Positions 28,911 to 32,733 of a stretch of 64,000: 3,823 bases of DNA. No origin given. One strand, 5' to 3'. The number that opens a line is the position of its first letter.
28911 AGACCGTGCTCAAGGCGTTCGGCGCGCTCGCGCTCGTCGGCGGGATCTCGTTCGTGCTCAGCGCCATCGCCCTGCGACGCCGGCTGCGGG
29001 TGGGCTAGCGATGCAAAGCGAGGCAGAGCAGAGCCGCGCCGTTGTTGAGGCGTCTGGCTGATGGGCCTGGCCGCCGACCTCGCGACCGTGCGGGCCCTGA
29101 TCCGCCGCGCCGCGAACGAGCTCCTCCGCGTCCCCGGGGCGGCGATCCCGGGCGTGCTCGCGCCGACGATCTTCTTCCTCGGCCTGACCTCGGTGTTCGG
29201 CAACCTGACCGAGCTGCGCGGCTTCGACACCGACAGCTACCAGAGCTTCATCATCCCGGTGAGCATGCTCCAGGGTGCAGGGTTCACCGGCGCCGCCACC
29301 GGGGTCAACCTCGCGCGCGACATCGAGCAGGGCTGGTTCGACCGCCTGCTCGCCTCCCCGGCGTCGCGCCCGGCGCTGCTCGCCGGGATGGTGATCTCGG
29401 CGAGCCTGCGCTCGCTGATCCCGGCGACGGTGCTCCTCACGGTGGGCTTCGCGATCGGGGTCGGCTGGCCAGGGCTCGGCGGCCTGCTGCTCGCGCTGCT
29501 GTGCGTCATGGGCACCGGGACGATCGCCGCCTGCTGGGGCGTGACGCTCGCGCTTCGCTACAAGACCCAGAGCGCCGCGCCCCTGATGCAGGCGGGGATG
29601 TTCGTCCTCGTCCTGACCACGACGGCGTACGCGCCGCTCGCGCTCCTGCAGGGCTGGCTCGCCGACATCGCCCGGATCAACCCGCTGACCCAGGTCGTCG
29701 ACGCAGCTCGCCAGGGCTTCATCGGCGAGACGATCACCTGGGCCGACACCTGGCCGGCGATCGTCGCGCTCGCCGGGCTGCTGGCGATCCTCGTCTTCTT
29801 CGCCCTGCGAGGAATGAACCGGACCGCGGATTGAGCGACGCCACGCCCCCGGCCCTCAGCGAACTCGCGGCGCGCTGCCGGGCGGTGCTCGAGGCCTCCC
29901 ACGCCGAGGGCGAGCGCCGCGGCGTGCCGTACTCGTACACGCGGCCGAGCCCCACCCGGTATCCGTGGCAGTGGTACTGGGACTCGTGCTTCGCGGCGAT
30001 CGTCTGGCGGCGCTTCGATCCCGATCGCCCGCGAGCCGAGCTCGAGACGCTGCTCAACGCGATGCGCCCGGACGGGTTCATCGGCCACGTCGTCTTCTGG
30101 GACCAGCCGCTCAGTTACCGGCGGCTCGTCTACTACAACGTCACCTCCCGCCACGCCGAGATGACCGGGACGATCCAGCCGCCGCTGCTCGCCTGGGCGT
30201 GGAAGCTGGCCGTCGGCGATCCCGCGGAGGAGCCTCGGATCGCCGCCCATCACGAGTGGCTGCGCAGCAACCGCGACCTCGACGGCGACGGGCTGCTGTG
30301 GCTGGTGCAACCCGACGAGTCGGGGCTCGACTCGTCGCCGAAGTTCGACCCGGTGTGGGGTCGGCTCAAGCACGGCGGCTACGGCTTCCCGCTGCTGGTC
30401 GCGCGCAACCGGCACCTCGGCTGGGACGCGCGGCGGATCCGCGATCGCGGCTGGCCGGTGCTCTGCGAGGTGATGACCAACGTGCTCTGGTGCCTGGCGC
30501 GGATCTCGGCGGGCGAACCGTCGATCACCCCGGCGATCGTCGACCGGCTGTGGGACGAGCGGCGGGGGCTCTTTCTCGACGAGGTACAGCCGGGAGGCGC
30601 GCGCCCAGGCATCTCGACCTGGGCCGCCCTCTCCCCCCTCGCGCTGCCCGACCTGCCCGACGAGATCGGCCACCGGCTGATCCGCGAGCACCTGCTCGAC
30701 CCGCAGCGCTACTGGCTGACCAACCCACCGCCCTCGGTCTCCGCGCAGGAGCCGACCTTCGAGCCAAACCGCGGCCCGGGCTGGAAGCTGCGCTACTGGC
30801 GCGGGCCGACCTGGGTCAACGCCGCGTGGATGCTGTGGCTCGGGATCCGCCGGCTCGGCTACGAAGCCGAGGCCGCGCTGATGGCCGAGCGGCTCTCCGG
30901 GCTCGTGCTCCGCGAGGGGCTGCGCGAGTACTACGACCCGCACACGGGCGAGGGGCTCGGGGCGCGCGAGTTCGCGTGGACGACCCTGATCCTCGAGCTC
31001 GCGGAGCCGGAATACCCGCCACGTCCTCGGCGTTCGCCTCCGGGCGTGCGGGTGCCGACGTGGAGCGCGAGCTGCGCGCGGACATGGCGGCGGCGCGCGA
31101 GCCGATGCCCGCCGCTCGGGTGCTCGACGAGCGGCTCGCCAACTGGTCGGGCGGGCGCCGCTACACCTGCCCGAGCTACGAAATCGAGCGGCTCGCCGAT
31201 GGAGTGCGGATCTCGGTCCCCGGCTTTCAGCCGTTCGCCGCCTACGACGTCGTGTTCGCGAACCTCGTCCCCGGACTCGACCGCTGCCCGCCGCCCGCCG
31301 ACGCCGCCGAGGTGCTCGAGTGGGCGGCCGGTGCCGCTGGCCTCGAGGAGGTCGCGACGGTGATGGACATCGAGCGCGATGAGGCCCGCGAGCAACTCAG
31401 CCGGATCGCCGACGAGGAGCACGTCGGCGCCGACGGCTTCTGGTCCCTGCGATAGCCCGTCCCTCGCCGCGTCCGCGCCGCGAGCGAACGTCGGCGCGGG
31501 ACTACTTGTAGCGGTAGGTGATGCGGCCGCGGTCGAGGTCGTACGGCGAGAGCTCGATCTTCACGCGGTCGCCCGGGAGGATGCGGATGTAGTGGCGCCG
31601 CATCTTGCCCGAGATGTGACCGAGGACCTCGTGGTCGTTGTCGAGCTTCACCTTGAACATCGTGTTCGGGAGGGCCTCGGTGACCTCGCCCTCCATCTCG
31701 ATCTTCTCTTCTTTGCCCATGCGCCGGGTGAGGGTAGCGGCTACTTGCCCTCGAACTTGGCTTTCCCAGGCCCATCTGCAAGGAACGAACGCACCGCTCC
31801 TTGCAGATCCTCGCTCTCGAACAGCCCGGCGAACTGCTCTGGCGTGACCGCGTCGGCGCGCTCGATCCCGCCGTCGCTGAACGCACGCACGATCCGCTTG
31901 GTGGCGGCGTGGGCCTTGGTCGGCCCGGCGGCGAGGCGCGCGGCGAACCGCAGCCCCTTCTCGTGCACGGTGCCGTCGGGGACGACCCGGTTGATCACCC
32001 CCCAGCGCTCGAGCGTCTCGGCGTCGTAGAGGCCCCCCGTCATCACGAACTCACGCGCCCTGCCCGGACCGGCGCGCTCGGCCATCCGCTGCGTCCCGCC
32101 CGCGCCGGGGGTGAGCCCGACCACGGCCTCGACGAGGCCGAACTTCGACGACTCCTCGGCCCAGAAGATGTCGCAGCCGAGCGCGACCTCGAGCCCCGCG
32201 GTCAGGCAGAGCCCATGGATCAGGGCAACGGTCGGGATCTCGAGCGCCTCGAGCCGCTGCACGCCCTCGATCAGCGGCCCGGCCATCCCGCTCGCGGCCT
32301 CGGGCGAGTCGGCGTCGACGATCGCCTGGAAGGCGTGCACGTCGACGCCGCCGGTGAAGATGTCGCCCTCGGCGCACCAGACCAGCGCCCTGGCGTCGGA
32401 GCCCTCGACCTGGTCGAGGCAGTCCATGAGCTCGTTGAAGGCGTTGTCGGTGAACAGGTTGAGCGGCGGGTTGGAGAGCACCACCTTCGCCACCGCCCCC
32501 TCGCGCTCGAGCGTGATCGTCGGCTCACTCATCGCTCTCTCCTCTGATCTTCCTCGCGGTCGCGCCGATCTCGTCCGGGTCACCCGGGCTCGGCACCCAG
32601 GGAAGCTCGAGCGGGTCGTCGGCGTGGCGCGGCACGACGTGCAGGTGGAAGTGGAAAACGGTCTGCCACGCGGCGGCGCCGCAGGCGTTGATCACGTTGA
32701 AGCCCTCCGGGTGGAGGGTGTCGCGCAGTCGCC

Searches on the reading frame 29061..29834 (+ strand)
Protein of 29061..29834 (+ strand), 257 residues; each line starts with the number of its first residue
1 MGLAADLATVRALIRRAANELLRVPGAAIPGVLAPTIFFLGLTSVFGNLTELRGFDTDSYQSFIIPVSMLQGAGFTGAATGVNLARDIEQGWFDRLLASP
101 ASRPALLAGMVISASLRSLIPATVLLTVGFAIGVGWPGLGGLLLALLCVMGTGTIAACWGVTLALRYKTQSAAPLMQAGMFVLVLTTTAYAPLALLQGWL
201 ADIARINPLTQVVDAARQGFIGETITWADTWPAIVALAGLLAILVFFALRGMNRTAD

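Call 89: search_protein_families(library=pfam, proteins=[window:29061-29834:+], max_evalue=0.00001)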
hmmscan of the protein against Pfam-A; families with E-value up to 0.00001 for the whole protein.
window:29061-29834:+ (257 aa): 2 families
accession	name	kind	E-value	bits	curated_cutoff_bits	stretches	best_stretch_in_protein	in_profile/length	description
PF01061.29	ABC2_membrane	-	1.2e-20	74.4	26.9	1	10-220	3-210/211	ABC-2 type transporter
PF12698.13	ABC2_membrane_3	-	3e-12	46.7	31.6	1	57-249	157-346/347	ABC-2 family transporter protein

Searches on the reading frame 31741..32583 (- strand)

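Call 89: search_protein_families(library=pfam, proteins=[window:31741-32583:-], max_evalue=0.00001)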
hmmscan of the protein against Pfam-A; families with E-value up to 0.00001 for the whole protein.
window:31741-32583:- (280 aa): 2 families
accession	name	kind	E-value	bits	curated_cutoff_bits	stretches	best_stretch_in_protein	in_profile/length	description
PF00378.25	ECH_1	-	7.9e-40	137.2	27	1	27-269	2-242/251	Enoyl-CoA hydratase/isomerase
PF16113.10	ECH_2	-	6.4e-11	42.8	27.2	1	40-238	11-205/335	Enoyl-CoA hydratase/isomerase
